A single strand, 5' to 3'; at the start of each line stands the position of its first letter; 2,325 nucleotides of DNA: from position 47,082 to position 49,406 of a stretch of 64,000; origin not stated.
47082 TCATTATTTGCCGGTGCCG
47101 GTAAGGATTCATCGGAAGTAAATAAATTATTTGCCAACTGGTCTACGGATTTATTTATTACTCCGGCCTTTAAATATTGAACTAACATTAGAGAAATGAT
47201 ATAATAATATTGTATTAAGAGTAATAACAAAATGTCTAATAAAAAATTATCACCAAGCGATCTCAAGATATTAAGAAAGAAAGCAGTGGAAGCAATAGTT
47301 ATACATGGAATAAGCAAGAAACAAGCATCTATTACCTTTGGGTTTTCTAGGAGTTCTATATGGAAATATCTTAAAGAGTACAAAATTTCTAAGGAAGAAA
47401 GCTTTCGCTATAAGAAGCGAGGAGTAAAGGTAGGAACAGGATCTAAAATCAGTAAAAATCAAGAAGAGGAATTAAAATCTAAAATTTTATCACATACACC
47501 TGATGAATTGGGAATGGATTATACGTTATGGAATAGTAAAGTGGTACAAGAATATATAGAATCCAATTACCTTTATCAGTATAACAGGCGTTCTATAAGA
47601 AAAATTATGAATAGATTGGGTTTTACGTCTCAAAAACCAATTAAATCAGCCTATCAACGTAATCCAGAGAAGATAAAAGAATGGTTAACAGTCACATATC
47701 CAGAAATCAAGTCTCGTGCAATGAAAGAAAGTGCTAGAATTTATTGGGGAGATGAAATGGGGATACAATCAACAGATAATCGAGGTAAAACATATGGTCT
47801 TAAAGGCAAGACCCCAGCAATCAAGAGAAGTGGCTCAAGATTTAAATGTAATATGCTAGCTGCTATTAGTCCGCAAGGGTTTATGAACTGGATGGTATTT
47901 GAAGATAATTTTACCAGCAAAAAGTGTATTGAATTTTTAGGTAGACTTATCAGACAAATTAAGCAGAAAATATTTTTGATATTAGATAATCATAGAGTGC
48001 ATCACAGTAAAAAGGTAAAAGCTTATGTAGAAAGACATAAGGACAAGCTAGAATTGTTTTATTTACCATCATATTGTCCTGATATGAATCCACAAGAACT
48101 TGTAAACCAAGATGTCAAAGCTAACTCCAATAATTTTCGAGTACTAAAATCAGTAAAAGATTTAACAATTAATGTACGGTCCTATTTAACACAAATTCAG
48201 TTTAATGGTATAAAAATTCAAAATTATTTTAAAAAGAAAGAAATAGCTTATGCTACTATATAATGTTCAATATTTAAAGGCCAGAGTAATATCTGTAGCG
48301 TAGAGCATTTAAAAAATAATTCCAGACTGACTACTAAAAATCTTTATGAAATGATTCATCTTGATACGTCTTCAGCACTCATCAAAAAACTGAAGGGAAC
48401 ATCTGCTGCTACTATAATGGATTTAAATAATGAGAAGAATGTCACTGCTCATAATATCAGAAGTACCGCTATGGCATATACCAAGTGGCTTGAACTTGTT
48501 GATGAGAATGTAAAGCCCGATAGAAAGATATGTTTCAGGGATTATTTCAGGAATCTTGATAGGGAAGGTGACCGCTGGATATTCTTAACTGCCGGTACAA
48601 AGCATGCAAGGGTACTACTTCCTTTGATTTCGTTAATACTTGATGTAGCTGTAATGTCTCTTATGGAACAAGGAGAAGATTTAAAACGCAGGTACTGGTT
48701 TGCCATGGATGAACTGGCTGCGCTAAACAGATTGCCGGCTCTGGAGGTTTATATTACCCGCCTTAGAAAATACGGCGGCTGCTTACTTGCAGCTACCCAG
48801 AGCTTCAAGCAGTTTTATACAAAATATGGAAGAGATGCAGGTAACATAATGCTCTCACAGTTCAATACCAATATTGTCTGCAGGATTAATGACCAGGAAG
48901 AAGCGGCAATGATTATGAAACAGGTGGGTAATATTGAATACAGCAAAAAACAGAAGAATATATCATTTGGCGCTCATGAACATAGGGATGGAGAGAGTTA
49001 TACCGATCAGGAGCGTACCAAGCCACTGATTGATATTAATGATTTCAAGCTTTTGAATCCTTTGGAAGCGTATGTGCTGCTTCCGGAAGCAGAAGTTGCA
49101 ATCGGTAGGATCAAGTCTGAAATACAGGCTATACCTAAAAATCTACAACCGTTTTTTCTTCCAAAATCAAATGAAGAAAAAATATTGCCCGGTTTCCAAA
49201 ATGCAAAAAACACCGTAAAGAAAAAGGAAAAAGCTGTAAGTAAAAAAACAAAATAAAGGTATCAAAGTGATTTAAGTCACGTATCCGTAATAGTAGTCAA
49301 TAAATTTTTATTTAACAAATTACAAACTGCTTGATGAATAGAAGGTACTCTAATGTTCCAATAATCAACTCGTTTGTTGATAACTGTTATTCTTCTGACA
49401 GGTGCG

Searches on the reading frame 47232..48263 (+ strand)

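Call 48: search_protein_families(library=pfam, proteins=[window:47232-48263:+], max_evalue=0.001)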
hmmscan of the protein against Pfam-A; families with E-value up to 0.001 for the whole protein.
window:47232-48263:+ (343 aa): 4 families
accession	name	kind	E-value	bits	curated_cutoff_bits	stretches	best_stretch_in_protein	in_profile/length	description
PF13358.12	DDE_3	-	5.9e-39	133.7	28.6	1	169-311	1-145/146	DDE superfamily endonuclease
PF13592.12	HTH_33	-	1.1e-14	54.2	25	1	97-152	2-57/60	Winged helix-turn helix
PF03184.25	DDE_1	-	1.8e-05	24.8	22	1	196-282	37-111/177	DDE superfamily endonuclease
PF05225.22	HTH_psq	-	0.00031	20.8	20.4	1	17-49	7-39/45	helix-turn-helix, Psq domain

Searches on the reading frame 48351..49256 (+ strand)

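Call 48: search_protein_families(library=pfam, proteins=[window:48351-49256:+], max_evalue=0.001)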
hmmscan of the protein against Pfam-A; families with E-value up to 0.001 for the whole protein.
window:48351-49256:+ (301 aa): 3 families
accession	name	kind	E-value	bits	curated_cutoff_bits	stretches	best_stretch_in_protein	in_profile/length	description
PF10412.15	TrwB_AAD_bind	-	1.2e-50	172.9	20.5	1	8-247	145-378/387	Type IV secretion-system coupling protein DNA-binding domain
PF12696.13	TraG-D_C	-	3.4e-18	66.2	22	1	117-235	4-124/126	TraM recognition site of TraD and TraG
PF02534.20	T4SS-DNA_transf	-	1.7e-13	50.7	20.1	1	72-222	258-412/468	Type IV secretory system Conjugative DNA transfer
